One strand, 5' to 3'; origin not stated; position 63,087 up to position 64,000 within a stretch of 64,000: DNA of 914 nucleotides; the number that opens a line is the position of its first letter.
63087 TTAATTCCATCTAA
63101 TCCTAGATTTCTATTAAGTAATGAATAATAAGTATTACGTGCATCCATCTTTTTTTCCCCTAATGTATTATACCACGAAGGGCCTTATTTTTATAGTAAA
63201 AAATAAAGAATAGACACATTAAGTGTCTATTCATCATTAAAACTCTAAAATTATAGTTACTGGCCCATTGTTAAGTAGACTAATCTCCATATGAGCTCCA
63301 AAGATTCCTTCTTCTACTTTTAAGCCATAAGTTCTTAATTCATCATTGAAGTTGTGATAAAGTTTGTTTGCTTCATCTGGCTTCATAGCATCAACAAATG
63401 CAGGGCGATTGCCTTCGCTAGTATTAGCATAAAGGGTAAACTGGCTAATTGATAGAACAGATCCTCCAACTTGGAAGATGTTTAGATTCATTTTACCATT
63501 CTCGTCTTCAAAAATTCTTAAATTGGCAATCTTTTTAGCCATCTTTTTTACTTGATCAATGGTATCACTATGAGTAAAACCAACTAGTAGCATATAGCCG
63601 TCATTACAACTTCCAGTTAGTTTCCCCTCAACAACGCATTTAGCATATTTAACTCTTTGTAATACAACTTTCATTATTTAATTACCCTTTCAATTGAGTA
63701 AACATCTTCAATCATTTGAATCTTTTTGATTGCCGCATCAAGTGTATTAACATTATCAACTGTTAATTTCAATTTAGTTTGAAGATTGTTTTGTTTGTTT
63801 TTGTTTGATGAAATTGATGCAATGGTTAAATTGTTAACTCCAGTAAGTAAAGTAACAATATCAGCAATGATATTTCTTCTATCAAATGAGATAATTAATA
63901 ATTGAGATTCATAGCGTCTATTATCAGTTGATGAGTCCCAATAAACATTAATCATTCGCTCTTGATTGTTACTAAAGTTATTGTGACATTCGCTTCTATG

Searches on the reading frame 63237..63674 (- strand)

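Call 88: search_protein_families(library=pfam, proteins=[window:63237-63674:-], max_evalue=0.00001)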
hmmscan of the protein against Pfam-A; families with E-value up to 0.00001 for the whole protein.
window:63237-63674:- (145 aa): 1 family
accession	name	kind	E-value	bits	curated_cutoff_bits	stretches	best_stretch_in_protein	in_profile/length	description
PF02580.21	Tyr_Deacylase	-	2.7e-56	190.3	25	1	2-144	1-144/144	D-Tyr-tRNA(Tyr) deacylase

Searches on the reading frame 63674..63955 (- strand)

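Call 88: search_protein_families(library=pfam, proteins=[window:63674-63955:-], max_evalue=0.00001)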
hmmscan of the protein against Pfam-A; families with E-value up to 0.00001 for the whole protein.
window:63674-63955:- (93 aa): 1 family
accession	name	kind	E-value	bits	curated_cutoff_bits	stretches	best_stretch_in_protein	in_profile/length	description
PF13291.12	ACT_4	-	7.5e-13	49.4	27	1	12-90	2-80/80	ACT domain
